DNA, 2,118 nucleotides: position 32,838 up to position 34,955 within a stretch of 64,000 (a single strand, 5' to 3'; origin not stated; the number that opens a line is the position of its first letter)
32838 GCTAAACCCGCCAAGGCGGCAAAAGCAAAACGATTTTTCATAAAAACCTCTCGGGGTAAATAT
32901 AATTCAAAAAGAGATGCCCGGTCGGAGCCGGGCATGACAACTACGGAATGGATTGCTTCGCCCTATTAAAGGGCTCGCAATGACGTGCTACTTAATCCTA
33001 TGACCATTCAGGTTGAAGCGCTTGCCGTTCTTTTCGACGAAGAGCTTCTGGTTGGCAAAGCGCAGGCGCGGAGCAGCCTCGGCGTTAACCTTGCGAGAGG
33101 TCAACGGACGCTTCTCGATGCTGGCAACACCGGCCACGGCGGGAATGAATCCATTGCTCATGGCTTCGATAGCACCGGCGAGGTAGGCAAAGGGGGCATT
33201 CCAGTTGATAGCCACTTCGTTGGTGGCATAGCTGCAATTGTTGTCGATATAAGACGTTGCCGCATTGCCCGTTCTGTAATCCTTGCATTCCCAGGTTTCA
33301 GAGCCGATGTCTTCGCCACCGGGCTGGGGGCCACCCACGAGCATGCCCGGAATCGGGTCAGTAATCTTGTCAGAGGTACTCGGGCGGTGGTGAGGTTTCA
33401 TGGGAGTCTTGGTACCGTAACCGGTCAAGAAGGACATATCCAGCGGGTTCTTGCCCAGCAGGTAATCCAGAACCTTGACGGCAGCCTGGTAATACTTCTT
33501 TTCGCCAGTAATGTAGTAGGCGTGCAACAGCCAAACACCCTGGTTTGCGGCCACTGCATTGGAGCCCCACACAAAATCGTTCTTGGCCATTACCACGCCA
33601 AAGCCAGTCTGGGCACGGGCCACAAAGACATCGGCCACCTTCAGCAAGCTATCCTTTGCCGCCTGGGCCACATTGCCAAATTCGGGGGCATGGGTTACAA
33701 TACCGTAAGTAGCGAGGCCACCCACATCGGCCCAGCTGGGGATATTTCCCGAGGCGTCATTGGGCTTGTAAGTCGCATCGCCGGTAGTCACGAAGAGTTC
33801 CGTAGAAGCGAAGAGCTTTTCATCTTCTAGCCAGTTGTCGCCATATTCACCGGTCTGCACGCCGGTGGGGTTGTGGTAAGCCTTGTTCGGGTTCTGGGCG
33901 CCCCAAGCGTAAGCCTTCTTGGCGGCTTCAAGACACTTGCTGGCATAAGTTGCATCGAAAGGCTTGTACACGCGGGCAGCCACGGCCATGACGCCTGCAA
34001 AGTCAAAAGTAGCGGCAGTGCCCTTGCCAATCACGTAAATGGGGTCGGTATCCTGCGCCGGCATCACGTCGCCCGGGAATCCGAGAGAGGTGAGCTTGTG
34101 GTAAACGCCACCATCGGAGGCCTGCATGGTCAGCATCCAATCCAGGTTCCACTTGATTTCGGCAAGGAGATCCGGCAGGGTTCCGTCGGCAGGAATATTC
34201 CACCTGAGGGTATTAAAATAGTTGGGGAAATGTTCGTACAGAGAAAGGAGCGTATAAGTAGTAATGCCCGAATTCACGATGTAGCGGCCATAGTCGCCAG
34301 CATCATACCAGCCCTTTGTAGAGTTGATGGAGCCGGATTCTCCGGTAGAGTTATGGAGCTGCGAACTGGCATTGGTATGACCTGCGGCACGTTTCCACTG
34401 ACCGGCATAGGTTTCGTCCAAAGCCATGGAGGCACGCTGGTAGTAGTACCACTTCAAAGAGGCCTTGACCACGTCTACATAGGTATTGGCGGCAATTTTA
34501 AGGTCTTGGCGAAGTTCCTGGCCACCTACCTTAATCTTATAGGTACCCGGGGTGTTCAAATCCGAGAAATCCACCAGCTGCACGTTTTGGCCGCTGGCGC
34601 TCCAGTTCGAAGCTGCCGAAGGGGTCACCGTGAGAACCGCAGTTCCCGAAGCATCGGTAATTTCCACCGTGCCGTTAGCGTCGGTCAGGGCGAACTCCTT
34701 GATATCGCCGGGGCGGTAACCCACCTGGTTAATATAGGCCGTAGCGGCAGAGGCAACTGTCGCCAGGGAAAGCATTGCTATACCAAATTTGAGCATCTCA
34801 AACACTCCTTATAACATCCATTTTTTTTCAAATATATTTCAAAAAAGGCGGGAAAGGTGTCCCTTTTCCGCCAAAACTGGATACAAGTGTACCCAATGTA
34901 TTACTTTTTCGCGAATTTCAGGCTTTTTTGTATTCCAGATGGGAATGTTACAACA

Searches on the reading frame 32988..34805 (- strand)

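Call 80: search_protein_families(library=pfam, proteins=[window:32988-34805:-], max_evalue=0.0001)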
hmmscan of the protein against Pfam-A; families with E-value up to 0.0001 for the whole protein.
window:32988-34805:- (605 aa): 2 families
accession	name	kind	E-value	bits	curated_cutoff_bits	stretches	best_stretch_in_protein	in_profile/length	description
PF00759.25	Glyco_hydro_9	-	2.3e-90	304.5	27.7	1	109-542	1-443/444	Glycosyl hydrolase family 9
PF02927.20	CelD_N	-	5.3e-16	59.6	24.6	1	25-96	8-84/86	Cellulase N-terminal ig-like domain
